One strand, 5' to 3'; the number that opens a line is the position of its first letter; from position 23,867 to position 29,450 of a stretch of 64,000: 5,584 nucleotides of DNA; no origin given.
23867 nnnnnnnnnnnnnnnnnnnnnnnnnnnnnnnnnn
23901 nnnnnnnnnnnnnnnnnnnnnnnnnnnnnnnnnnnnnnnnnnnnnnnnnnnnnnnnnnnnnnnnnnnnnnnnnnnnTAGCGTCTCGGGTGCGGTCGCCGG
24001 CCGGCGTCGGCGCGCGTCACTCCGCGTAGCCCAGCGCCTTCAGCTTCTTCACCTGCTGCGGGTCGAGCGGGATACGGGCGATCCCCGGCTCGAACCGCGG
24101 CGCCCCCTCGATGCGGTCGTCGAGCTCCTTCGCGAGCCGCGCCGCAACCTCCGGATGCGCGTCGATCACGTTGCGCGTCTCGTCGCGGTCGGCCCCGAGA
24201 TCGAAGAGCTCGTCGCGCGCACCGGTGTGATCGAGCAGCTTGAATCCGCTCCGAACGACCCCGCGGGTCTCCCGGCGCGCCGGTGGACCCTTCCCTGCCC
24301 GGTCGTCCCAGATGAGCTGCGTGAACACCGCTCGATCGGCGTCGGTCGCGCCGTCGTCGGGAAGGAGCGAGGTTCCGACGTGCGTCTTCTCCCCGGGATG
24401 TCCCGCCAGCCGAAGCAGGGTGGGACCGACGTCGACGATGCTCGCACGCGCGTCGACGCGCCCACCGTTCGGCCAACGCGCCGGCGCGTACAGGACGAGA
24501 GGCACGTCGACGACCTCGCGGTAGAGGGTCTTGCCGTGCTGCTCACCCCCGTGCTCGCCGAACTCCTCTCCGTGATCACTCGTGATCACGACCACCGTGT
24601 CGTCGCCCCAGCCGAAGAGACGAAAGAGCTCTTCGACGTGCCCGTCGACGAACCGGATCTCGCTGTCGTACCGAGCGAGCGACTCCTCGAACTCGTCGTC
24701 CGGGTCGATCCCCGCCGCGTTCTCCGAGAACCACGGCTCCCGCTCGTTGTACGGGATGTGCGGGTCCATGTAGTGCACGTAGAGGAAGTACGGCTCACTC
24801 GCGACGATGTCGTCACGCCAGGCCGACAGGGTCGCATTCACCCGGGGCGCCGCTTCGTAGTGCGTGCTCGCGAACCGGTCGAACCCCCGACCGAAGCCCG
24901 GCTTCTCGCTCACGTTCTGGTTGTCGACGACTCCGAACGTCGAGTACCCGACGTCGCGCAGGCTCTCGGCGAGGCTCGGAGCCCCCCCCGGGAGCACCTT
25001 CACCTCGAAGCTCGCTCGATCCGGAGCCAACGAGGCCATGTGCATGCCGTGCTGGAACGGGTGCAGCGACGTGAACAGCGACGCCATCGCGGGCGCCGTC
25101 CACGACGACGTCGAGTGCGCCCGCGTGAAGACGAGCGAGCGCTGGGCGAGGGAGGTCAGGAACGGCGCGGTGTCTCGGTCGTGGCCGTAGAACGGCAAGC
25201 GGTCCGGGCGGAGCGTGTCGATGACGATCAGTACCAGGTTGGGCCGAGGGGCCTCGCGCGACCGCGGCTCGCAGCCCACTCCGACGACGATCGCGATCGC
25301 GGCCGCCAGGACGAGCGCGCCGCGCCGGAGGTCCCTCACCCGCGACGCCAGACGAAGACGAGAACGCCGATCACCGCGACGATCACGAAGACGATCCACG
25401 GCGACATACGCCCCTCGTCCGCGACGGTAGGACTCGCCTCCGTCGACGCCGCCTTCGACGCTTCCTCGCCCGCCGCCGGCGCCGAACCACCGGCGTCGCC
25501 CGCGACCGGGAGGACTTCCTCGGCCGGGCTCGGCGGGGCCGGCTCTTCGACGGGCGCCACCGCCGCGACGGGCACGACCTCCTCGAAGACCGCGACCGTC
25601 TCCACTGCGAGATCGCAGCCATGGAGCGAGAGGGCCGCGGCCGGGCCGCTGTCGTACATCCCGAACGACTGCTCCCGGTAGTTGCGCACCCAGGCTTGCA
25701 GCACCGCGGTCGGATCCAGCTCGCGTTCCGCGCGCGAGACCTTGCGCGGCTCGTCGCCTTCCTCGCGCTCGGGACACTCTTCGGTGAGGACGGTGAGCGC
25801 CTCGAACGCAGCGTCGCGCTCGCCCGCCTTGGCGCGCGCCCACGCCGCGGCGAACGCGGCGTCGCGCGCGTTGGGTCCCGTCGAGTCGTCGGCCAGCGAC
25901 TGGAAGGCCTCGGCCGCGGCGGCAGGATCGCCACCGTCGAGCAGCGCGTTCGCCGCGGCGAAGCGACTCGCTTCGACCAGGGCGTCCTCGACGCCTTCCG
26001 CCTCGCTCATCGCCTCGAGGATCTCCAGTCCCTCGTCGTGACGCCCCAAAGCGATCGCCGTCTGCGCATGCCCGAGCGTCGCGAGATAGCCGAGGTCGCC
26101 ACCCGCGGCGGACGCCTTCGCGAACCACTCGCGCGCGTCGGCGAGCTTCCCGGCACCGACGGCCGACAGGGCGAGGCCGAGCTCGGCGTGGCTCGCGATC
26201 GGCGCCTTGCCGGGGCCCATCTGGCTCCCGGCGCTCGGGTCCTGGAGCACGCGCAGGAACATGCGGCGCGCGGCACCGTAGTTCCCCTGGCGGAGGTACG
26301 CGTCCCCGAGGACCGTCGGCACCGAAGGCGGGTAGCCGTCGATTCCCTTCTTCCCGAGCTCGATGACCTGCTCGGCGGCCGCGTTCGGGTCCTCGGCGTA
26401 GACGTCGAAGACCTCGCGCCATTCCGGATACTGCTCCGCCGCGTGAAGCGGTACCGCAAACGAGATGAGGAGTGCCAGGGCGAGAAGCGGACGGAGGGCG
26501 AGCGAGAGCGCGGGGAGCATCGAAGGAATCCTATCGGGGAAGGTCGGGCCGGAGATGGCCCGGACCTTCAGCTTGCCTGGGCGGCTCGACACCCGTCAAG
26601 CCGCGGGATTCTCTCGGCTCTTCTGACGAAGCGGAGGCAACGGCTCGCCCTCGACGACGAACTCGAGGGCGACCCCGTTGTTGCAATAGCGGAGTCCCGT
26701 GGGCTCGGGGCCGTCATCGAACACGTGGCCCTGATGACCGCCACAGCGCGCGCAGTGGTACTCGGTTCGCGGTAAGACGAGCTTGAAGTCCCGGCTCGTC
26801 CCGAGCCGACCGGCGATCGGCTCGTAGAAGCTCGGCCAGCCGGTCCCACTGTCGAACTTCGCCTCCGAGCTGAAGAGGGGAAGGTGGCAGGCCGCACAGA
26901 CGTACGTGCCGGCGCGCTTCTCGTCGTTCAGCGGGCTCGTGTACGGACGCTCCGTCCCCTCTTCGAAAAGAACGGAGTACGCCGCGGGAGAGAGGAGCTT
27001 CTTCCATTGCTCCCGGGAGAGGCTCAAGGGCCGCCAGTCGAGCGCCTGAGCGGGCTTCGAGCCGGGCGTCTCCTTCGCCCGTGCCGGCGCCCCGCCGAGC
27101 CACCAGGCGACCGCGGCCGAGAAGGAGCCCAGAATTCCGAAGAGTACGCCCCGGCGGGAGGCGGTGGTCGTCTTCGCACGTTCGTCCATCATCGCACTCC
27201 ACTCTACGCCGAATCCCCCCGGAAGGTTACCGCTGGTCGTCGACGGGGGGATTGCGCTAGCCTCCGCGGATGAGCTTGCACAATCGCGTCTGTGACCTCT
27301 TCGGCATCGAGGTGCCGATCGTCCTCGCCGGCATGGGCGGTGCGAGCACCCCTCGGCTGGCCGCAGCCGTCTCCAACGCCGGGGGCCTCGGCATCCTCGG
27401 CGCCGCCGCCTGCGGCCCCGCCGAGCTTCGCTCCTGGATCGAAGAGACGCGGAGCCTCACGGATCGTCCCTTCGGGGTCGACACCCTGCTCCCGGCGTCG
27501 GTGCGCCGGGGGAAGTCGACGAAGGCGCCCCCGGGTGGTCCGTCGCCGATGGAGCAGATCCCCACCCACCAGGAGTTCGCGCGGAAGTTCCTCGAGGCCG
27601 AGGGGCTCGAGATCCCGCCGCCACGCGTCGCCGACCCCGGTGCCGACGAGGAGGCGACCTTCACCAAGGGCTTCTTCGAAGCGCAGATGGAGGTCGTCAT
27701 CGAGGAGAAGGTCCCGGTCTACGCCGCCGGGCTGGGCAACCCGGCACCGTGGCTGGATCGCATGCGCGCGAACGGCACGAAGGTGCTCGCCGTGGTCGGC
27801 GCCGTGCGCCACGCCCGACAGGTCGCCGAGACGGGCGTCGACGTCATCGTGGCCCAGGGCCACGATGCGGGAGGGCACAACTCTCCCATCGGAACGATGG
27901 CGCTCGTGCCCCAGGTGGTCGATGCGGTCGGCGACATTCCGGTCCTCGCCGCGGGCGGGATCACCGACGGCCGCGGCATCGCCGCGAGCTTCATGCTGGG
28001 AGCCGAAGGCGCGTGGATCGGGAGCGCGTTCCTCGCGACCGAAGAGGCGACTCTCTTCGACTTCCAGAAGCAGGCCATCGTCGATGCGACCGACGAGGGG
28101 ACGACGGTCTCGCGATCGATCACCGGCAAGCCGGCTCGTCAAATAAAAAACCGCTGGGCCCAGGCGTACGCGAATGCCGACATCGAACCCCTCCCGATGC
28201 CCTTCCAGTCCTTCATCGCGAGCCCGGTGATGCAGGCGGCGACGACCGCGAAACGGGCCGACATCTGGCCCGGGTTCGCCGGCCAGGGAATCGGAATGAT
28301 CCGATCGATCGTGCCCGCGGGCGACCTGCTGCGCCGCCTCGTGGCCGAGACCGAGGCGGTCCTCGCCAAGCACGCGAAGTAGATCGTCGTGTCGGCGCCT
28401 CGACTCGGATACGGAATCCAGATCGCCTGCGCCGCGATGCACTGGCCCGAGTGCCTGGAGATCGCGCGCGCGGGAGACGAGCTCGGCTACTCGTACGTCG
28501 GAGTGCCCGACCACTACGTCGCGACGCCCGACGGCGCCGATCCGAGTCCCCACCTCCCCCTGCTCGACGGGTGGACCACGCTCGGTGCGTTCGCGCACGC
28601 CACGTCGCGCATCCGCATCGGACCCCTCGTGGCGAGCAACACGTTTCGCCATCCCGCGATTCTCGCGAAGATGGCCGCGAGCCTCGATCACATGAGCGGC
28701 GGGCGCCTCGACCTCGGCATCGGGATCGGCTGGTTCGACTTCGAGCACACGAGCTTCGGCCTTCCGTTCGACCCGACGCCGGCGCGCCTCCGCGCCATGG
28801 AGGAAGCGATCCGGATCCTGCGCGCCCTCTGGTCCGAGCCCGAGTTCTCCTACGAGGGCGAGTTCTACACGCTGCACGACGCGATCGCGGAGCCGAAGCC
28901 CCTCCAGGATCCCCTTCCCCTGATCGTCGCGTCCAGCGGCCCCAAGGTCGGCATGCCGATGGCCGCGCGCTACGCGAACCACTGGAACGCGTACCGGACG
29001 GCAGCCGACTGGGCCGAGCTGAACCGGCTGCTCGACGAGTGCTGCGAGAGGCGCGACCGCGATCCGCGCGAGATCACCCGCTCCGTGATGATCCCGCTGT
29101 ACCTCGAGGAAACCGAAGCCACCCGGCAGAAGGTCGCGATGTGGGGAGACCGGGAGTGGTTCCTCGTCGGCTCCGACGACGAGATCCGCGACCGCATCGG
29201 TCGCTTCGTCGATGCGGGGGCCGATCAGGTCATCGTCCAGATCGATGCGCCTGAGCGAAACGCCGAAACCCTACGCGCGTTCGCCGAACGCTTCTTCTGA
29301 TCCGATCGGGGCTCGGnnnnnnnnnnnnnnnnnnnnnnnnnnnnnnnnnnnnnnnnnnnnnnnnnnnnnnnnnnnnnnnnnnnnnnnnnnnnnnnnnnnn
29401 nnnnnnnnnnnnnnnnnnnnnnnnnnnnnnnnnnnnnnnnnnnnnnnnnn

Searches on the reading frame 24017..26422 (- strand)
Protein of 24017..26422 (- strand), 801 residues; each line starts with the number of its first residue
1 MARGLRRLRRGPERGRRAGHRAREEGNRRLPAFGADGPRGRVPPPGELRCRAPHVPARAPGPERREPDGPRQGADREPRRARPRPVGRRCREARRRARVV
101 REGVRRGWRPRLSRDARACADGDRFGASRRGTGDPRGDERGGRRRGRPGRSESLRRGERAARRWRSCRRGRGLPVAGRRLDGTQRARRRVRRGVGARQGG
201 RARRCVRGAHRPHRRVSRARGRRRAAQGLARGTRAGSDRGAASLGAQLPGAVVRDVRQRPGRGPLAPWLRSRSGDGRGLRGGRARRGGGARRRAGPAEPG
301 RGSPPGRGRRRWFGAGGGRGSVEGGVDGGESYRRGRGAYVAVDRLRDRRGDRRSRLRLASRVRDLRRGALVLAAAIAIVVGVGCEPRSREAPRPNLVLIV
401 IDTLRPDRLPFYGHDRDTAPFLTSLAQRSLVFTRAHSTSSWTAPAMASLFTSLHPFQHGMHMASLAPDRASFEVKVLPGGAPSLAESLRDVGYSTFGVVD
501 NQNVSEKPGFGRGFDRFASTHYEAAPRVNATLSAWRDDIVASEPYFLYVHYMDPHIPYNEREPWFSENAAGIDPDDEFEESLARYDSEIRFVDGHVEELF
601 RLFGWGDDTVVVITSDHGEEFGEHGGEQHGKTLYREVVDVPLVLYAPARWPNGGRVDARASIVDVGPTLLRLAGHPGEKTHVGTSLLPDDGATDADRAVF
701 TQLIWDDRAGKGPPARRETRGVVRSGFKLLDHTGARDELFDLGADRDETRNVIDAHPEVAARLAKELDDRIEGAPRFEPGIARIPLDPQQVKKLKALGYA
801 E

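Call 6: search_protein_families(library=pfam, proteins=[window:24017-26422:-])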
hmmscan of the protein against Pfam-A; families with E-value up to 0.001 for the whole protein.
window:24017-26422:- (801 aa): 3 families
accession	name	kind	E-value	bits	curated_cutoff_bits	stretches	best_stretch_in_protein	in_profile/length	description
PF00884.28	Sulfatase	-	9.6e-43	147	25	1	394-674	1-300/301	Sulfatase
PF01663.27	Phosphodiest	-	4e-08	33.7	23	1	396-618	1-220/342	Type I phosphodiesterase / nucleotide pyrophosphatase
PF16347.10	SGSH_C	-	4e-07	30.7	29.3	1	630-769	8-150/154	N-sulphoglucosamine sulphohydrolase, C-terminal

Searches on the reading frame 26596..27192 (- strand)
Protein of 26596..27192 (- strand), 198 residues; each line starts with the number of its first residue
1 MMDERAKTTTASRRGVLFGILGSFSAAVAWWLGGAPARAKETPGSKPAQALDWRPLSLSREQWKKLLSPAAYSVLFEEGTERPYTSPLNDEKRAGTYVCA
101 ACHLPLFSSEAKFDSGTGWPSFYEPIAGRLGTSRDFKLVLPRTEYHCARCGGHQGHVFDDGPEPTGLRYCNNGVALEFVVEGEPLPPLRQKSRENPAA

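Call 6: search_protein_families(library=pfam, proteins=[window:26596-27192:-])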
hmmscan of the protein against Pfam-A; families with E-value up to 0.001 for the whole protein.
window:26596-27192:- (198 aa): 1 family
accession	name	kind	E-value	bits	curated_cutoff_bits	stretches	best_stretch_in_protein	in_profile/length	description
PF01641.26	SelR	-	1.4e-44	151.2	24.9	1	67-179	1-115/116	SelR domain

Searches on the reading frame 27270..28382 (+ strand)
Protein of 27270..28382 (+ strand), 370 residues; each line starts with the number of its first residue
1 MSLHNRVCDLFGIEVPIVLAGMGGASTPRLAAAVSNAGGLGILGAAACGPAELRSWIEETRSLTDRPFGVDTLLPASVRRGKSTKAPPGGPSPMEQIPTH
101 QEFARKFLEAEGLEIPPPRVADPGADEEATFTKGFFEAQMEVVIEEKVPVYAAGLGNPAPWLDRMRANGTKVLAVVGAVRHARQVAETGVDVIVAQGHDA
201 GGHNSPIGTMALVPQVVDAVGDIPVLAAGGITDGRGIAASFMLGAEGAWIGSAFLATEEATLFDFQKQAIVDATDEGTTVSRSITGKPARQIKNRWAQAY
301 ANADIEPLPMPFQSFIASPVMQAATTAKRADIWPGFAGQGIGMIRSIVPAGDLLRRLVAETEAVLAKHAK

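Call 36: search_protein_families(library=pfam, proteins=[window:27270-28382:+])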
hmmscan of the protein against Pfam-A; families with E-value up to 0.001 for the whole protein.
window:27270-28382:+ (370 aa): 4 families
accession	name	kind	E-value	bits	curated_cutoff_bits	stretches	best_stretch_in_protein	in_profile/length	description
PF03060.21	NMO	-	2.3e-71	241.3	28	1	6-360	3-331/331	Nitronate monooxygenase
PF01070.24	FMN_dh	-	1.4e-07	31.3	24.9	1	177-256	227-307/350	FMN-dependent dehydrogenase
PF00478.31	IMPDH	-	2.6e-07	30.4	25.6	0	4-196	24-123/345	IMP dehydrogenase / GMP reductase domain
PF00977.27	His_biosynth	-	0.00025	21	23.6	1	167-256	137-224/228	Histidine biosynthesis protein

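Call 63: search_protein_families(library=ncbifam, proteins=[window:27270-28382:+], max_evalue=0.00001)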
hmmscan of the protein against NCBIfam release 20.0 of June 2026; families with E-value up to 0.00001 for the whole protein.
window:27270-28382:+ (370 aa): 3 families
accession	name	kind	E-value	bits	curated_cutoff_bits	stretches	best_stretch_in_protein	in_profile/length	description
TIGR03151.1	enACPred_II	equivalog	1.7e-73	247.6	453.1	2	135-367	75-306/307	enoyl-[acyl-carrier-protein] reductase FabK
TIGR03966.1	actino_HemFlav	equivalog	8.2e-08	31.4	470.85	1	121-256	207-336/385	pre-mycofactocin synthase MftD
NF008398.0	PRK11197.1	subfamily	8.7e-06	24.7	376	0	168-286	245-363/381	L-lactate dehydrogenase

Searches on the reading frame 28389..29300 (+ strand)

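Call 36: search_protein_families(library=pfam, proteins=[window:28389-29300:+])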
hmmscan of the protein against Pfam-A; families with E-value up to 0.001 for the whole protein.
window:28389-29300:+ (303 aa): 1 family
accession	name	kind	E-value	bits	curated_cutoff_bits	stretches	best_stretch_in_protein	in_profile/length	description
PF00296.26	Bac_luciferase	-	6.7e-53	180.5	27.9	1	17-250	20-241/314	Luciferase-like monooxygenase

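Call 63: search_protein_families(library=ncbifam, proteins=[window:28389-29300:+], max_evalue=0.00001)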
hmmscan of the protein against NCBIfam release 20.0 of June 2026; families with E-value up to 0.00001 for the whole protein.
window:28389-29300:+ (303 aa): 29 families (the best 25 are shown)
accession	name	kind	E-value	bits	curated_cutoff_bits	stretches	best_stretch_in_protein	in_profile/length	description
TIGR03560.1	F420_Rv1855c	subfamily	8.1e-68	228.6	231.4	1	17-234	10-227/227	TIGR03560 family F420-dependent LLM class oxidoreductase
TIGR03619.1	F420_Rv2161c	subfamily_domain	9.2e-47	159.7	166.9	1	24-284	2-246/247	TIGR03619 family F420-dependent LLM class oxidoreductase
TIGR03856.1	F420_MSMEG_2906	subfamily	2.5e-40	138.6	243.7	1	17-245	13-219/249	LLM class F420-dependent oxidoreductase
TIGR03621.1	F420_MSMEG_2516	subfamily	2.1e-33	115.7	213.15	1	18-197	12-171/295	TIGR03621 family F420-dependent LLM class oxidoreductase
TIGR04021.1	LLM_DMSO2_sfnG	equivalog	3.4e-28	99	382.95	1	24-218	32-217/350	dimethylsulfone monooxygenase SfnG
TIGR03557.1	F420_G6P_family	subfamily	9.3e-27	94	210.4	1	9-207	2-193/316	TIGR03557 family F420-dependent LLM class oxidoreductase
TIGR03571.1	lucif_BA3436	subfamily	3.3e-23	82.4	303.9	1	22-293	33-290/304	TIGR03571 family LLM class oxidoreductase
TIGR03564.1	F420_MSMEG_4879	subfamily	2.1e-19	70.2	234.25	1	59-187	24-149/265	TIGR03564 family F420-dependent LLM class oxidoreductase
TIGR03559.1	F420_Rv3520c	subfamily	4.1e-19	68.8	335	1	60-205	39-192/325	LLM class F420-dependent oxidoreductase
NF002619.0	PRK02271.1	equivalog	1.6e-18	67.1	276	1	60-233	41-209/329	5,10-methylenetetrahydromethanopterin reductase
TIGR03612.1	RutA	equivalog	1.7e-18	67.2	498.3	1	59-252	65-256/355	pyrimidine utilization protein A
TIGR03857.1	F420_MSMEG_2249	hypoth_equivalog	1.2e-17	64.1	218.4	1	65-189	46-165/329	TIGR03857 family LLM class F420-dependent oxidoreductase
TIGR04465.1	ArgArg_F420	equivalog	6e-17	61.7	470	1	22-232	62-265/364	F420-dependent hydroxymycolic acid dehydrogenase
TIGR04024.1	F420_NP1902A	hypoth_equivalog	1.1e-16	60.5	345.4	1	60-239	41-217/330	TIGR04024 family LLM class F420-dependent oxidoreductase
TIGR03555.1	F420_mer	equivalog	6.3e-16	58.7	348.7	1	60-187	39-162/325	5,10-methylenetetrahydromethanopterin reductase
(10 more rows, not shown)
